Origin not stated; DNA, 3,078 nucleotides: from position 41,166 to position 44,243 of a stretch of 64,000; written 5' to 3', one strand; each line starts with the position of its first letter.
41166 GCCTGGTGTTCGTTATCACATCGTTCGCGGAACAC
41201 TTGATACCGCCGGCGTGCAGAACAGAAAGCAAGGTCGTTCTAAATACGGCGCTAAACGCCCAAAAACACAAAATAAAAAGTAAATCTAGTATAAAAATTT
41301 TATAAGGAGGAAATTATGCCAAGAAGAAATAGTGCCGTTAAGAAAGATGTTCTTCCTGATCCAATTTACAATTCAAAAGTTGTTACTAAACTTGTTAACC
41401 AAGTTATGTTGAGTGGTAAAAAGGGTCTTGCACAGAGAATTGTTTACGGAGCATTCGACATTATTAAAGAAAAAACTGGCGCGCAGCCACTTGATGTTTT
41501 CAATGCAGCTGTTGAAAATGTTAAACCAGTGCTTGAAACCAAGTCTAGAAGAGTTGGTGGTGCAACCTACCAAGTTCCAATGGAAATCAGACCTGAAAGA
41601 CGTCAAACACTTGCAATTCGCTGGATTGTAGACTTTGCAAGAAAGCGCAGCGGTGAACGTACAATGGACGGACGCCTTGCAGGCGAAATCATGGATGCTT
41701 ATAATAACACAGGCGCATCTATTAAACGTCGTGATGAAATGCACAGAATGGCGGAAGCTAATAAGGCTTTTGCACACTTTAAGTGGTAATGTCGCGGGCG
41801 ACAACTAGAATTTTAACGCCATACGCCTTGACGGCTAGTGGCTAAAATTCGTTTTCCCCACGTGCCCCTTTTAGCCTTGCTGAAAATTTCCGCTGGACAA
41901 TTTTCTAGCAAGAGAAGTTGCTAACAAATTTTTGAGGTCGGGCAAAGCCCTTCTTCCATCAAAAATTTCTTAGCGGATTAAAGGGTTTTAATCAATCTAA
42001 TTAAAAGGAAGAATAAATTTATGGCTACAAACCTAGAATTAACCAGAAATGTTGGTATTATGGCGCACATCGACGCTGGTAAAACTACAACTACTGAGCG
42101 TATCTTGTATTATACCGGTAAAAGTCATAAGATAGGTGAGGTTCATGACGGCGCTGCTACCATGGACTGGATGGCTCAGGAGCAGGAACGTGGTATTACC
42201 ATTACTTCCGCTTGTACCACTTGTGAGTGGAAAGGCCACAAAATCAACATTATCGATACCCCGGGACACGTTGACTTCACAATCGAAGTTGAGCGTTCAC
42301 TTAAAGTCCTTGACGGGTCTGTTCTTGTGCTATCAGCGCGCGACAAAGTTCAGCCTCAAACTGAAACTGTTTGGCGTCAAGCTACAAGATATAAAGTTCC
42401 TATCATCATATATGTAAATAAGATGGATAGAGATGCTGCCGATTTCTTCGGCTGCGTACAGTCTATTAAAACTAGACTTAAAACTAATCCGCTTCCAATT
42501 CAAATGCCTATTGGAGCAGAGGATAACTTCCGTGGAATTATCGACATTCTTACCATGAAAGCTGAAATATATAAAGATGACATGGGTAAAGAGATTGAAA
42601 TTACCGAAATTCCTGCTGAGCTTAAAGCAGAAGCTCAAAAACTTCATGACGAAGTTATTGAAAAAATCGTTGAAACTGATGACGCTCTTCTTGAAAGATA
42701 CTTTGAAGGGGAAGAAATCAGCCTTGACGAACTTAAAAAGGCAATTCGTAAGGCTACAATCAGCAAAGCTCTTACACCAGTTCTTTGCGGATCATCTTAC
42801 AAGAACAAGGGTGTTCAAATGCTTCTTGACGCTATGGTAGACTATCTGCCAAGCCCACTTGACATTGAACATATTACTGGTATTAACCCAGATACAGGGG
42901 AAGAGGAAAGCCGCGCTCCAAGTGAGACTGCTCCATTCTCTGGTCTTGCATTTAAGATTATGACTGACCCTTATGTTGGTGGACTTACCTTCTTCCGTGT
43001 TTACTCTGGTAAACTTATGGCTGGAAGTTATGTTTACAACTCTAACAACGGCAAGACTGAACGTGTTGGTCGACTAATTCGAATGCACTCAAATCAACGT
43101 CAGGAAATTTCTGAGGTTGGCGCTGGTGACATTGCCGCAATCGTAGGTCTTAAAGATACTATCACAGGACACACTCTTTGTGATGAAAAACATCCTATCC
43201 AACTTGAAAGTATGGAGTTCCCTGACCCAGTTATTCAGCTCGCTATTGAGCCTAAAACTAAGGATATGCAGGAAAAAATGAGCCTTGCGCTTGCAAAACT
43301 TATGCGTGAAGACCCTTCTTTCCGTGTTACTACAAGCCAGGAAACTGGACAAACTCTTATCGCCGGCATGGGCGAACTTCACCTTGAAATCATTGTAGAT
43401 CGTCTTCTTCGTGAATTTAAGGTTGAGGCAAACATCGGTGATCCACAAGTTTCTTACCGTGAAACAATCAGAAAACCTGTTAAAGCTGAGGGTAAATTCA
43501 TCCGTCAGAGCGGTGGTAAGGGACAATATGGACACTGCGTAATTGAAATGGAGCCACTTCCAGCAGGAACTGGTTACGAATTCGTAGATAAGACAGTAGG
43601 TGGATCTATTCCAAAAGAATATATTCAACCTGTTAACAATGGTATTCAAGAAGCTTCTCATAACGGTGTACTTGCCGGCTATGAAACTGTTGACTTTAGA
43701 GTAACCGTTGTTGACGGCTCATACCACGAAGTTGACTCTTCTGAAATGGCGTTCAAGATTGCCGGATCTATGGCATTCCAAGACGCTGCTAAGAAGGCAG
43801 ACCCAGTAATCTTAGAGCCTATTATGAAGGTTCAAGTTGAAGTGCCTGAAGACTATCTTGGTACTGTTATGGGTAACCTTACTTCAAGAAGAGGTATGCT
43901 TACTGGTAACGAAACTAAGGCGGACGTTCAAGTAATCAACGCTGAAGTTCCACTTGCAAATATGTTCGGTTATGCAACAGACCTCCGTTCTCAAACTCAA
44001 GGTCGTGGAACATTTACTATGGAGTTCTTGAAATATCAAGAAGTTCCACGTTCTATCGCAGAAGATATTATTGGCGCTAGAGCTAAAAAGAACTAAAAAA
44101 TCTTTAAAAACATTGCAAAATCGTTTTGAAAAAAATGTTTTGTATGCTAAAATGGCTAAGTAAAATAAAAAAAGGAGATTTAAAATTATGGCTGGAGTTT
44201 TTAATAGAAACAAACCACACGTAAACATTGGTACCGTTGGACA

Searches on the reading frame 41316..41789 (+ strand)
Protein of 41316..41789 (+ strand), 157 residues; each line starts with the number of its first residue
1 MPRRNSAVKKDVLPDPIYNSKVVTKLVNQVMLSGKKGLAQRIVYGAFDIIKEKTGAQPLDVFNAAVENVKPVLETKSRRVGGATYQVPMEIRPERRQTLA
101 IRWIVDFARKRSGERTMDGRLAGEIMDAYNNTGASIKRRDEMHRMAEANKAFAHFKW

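Call 14: find_encoding_contigs(protein=window:41316-41789:+, flank=3000, max_places=10)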
Protein window:41316-41789:+ (157 aa): 16 contigs read that carry it; 10 places shown.
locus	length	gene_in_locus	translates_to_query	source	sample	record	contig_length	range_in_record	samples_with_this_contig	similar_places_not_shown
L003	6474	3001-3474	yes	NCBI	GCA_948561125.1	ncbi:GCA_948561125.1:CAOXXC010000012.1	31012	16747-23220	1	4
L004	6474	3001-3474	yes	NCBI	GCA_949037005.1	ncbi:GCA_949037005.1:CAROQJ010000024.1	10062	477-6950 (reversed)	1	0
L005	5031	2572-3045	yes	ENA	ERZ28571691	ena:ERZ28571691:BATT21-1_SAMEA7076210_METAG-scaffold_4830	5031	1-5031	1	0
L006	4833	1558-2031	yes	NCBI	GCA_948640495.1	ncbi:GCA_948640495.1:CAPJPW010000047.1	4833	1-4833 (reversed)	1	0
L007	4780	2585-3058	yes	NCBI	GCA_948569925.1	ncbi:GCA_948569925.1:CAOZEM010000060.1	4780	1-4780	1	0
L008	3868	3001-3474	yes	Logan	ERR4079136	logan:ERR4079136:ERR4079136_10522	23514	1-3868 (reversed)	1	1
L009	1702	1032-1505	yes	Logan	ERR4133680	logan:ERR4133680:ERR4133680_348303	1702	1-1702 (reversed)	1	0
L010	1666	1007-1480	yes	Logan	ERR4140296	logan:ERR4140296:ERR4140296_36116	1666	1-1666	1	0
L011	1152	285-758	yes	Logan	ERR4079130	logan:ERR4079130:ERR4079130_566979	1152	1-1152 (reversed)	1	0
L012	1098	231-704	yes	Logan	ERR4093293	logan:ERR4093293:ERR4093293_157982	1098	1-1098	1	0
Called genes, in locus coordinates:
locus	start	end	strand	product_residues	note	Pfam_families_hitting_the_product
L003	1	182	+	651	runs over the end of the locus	PF22745:Nlig-Ia, PF01653:DNA_ligase_aden, PF03120:OB_DNA_ligase, PF14520:HHH_5 (weak), PF12826:HHH_2, PF14520:HHH_5, PF00633:HHH (weak), PF00533:BRCT, +2 more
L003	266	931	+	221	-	-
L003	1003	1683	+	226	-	-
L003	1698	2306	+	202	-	-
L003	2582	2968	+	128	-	PF00164:Ribosom_S12_S23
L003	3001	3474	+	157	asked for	PF00177:Ribosomal_S7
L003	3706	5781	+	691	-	PF00009:GTP_EFTU, PF01926:MMR_HSR1 (faint), PF03144:GTP_EFTU_D2, PF22042:EF-G_D2, PF14492:EFG_III, PF03764:EFG_IV, PF00679:EFG_C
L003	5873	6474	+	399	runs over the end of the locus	PF00009:GTP_EFTU, PF03144:GTP_EFTU_D2, PF03143:GTP_EFTU_D3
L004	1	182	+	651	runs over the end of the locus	PF22745:Nlig-Ia, PF01653:DNA_ligase_aden, PF03120:OB_DNA_ligase, PF14520:HHH_5 (weak), PF12826:HHH_2, PF14520:HHH_5, PF00633:HHH (weak), PF00533:BRCT, +2 more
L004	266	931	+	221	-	-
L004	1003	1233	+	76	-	-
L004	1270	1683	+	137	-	-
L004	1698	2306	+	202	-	-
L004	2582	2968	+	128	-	PF00164:Ribosom_S12_S23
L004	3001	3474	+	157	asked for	PF00177:Ribosomal_S7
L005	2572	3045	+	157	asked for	PF00177:Ribosomal_S7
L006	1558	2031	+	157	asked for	PF00177:Ribosomal_S7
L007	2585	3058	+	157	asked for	PF00177:Ribosomal_S7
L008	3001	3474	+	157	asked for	PF00177:Ribosomal_S7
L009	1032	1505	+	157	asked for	PF00177:Ribosomal_S7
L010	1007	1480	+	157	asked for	PF00177:Ribosomal_S7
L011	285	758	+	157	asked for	PF00177:Ribosomal_S7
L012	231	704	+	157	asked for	PF00177:Ribosomal_S7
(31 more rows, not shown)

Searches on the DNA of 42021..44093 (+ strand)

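Call 40: search_rna_families(sources=[L028, L029, L031, L034, L019, L022], threshold=gathering)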
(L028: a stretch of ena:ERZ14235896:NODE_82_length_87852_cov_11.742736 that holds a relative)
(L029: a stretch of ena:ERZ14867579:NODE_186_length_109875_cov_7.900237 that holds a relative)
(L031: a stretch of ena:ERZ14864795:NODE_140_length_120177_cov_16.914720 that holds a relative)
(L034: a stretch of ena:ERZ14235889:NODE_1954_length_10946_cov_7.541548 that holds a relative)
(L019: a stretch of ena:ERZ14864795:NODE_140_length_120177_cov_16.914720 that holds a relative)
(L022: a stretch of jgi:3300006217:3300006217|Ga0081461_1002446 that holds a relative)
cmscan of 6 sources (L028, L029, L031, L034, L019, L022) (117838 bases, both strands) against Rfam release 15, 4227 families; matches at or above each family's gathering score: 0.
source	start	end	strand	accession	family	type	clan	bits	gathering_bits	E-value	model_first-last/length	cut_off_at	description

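Call 41: search_rna_families(source=L034, start=2860, end=3345, threshold=evalue, max_evalue=1, show_alignments=2)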
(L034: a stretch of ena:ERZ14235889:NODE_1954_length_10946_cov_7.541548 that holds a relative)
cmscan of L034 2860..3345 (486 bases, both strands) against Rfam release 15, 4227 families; matches with E-value up to 1: 2.
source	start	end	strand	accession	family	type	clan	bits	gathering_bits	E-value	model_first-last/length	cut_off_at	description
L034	3128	3207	+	RF02621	BSnc120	Gene; sRNA;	-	16.9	114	0.63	1-88/88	no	Brucella sRNA 120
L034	3280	3334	+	RF03036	osmY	Gene; sRNA;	-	16.3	46.9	0.32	1-72/72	no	osmY RNA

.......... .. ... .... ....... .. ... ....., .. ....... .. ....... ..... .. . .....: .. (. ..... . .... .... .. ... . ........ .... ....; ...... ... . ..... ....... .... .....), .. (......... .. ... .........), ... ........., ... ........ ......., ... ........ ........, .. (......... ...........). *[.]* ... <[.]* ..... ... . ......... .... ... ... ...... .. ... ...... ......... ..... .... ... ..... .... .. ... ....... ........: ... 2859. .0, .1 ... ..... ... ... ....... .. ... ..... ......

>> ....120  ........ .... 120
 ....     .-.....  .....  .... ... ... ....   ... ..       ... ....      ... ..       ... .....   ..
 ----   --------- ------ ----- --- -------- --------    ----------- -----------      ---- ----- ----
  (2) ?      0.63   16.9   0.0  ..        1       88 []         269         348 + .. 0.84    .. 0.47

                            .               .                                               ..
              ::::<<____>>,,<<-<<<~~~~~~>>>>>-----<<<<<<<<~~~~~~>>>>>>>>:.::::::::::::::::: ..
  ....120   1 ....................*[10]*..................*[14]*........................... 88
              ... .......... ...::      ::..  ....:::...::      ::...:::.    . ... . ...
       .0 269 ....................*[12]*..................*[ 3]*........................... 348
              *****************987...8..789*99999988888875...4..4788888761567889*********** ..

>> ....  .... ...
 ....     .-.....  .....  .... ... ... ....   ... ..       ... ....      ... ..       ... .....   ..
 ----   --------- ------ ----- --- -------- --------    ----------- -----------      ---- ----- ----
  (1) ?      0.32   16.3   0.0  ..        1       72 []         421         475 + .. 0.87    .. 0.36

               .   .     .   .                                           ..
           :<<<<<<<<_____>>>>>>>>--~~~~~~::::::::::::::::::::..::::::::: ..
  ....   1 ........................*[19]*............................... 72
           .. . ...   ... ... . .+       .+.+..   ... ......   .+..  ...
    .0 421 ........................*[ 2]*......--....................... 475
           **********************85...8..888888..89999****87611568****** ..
